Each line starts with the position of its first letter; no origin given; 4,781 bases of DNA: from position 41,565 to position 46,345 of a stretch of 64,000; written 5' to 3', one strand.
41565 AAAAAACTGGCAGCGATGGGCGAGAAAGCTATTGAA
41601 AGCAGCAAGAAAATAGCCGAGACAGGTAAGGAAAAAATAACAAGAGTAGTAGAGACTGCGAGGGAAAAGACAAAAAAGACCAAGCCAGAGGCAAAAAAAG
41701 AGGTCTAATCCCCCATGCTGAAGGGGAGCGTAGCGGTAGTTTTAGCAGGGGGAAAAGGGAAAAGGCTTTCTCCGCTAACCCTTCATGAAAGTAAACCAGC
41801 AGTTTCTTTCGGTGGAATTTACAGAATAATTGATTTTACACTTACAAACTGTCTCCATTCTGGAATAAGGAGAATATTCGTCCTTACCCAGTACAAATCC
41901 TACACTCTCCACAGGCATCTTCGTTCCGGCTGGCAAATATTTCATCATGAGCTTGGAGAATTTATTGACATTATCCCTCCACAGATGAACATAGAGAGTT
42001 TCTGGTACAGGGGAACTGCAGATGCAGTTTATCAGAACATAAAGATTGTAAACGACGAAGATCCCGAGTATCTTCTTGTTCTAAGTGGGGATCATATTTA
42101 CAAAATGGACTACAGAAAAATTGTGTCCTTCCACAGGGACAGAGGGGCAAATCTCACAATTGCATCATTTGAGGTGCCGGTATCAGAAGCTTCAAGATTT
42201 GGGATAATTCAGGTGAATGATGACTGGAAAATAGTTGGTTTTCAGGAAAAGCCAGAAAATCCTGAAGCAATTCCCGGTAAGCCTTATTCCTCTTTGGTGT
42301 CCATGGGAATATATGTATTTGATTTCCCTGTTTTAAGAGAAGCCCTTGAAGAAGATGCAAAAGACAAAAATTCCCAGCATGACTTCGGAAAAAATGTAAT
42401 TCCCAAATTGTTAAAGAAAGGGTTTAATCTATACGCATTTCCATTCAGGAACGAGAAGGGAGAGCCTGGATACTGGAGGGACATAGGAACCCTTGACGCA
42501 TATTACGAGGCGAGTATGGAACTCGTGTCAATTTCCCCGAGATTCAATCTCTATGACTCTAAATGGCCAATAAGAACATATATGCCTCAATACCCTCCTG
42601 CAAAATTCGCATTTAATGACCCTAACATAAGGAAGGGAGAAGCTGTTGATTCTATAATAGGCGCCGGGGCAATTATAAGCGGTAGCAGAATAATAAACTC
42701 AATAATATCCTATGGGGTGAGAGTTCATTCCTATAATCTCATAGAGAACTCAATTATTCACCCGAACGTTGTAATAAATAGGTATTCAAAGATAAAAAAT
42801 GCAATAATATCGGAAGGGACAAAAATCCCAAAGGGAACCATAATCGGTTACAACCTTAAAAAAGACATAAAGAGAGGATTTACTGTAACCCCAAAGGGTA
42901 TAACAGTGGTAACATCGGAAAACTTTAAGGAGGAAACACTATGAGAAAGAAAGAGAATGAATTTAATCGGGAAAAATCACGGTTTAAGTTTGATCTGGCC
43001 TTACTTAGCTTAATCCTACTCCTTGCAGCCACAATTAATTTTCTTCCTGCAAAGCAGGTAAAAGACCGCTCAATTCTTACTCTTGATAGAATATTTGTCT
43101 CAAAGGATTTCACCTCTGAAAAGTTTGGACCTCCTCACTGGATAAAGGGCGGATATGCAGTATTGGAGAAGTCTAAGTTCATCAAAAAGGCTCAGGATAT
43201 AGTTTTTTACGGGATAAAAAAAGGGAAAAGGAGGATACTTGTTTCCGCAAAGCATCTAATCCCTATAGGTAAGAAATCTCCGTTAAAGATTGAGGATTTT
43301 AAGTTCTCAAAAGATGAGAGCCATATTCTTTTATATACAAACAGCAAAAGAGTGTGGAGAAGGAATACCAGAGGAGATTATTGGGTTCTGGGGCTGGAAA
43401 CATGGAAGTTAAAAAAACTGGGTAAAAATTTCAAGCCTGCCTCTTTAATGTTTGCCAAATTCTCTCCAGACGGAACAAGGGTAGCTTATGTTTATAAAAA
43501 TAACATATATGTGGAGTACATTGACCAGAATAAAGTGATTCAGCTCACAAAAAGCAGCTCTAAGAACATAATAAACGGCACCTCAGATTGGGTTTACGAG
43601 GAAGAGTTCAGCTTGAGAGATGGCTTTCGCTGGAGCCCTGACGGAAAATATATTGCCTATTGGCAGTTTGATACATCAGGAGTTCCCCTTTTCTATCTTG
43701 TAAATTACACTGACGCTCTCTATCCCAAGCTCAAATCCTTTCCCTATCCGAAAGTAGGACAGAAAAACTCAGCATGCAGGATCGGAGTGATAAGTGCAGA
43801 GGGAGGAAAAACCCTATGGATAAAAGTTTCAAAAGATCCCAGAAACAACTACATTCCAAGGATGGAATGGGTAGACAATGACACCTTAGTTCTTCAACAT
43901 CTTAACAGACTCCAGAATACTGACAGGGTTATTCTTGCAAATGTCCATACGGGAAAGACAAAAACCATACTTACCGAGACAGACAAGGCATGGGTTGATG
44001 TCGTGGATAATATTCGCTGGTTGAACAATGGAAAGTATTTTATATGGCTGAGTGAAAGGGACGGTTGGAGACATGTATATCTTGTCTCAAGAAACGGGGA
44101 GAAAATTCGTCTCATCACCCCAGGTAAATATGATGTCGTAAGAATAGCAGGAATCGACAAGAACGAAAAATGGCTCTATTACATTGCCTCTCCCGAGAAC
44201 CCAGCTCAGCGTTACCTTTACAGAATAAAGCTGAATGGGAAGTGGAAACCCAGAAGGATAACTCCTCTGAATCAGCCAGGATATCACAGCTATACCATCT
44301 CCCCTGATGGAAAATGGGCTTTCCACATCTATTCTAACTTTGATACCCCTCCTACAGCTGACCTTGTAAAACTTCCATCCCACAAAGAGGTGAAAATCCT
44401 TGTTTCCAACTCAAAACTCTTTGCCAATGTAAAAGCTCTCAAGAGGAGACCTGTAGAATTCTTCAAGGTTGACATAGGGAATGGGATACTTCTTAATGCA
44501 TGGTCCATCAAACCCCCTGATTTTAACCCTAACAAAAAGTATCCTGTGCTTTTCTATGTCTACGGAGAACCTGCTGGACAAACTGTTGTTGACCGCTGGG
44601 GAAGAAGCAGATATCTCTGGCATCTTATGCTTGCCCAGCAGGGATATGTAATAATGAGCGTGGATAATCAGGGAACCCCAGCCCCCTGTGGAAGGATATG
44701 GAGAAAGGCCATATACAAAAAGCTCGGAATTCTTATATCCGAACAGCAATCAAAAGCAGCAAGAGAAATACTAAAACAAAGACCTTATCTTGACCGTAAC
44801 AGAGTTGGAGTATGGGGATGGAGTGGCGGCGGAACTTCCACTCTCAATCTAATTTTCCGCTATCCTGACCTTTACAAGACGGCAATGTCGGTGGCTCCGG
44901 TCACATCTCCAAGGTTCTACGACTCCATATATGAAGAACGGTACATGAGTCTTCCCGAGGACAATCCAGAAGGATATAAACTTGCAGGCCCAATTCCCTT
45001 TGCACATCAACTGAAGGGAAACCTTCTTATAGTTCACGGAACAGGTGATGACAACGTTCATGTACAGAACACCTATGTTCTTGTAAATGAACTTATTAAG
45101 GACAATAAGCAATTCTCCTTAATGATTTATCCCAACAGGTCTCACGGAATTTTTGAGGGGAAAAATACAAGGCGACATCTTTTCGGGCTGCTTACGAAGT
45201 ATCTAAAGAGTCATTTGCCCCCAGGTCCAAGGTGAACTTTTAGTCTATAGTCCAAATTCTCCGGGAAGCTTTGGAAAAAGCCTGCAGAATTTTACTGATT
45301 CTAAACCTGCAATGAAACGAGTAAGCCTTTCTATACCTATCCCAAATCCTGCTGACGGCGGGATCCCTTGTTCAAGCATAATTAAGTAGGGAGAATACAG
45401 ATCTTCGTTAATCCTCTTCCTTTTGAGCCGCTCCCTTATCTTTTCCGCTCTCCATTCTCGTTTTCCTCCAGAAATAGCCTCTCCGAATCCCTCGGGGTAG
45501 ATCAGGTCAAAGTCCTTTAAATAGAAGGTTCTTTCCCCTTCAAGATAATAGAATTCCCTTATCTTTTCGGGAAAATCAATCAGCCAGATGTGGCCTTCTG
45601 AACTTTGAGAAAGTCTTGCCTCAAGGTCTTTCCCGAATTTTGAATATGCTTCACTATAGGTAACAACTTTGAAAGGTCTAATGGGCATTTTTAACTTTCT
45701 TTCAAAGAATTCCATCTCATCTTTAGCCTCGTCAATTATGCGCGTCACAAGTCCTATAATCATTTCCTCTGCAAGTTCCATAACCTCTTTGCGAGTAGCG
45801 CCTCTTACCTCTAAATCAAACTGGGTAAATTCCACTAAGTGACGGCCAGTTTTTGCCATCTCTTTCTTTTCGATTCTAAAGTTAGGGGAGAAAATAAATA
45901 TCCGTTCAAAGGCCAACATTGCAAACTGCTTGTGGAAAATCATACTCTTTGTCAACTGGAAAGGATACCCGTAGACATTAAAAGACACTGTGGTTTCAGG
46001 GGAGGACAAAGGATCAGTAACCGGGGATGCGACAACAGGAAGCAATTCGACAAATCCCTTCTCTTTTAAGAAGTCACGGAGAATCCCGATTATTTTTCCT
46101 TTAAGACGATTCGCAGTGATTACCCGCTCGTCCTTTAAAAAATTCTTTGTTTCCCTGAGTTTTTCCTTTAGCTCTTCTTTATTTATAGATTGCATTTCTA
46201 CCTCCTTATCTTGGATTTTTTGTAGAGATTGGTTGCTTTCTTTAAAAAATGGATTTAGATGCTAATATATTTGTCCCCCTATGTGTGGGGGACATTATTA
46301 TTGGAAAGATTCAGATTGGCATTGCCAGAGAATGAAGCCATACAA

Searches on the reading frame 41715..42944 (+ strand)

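Call 86: search_protein_families(library=pfam, proteins=[window:41715-42944:+], max_evalue=0.01)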
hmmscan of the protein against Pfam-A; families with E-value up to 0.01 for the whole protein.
window:41715-42944:+ (409 aa): 5 families
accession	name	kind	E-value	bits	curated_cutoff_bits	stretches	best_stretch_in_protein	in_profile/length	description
PF00483.29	NTP_transferase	-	1.9e-66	224.6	21.2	1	7-270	2-242/245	Nucleotidyl transferase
PF24894.1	Hexapep_GlmU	-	1.2e-31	109.3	23.3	1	294-399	1-104/104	GlmU-like, C-terminal hexapeptide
PF25084.1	LbH_EIF2B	-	1.6e-07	31.7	54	1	313-378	22-88/105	EIF2B subunit epsilon LbH domain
PF12804.13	NTP_transf_3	-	6.4e-05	23.6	27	1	7-147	1-118/160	MobA-like NTP transferase domain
PF07959.18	Fucose_pyrophosphorylase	-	0.0026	17.2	34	0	322-377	283-341/418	Fucose pyrophosphorylase domain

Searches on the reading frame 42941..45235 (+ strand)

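Call 86: search_protein_families(library=pfam, proteins=[window:42941-45235:+], max_evalue=0.01)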
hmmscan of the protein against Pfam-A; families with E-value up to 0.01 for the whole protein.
window:42941-45235:+ (764 aa): 8 families
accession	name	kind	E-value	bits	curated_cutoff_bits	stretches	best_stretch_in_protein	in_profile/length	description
PF00930.27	DPPIV_N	-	8.1e-100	334.4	22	1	123-471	1-354/354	Dipeptidyl peptidase IV (DPP IV) N-terminal region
PF00326.27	Peptidase_S9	-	3e-42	145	22.6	1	563-759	9-210/213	Prolyl oligopeptidase family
PF07676.18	PD40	-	2.8e-08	33.9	20.9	0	228-240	13-25/38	WD40-like Beta Propeller Repeat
PF00756.26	Esterase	-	2.8e-06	27.7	22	1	525-708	15-199/251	Putative esterase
PF01738.24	DLH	-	3.8e-06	27.1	21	1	585-742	64-193/217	Dienelactone hydrolase family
PF12740.14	PETase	-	0.00051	20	28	1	561-662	74-166/263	PET hydrolase-like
PF20434.5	BD-FAE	-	0.00086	19.3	26.8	0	672-718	169-215/215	BD-FAE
PF12146.15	Hydrolase_4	-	0.0033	17.2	27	0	688-738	187-235/239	Serine aminopeptidase, S33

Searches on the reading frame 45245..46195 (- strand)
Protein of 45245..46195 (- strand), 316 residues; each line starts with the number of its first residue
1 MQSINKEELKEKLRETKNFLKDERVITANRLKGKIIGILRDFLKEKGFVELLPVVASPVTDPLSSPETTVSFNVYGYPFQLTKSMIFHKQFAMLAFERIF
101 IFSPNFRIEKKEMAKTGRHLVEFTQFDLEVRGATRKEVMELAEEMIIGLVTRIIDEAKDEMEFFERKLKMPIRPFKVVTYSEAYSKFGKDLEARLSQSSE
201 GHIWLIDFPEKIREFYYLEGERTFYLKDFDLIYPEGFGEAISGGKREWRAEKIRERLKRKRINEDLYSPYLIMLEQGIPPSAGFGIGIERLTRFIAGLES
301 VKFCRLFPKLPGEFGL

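Call 86: search_protein_families(library=pfam, proteins=[window:45245-46195:-], max_evalue=0.01)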
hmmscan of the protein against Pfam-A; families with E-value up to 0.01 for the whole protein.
window:45245-46195:- (316 aa): 1 family
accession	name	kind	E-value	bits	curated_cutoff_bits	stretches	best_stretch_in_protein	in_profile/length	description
PF00152.25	tRNA-synt_2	-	4.6e-50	170.9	25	1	22-309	15-306/308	tRNA synthetases class II (D, K and N)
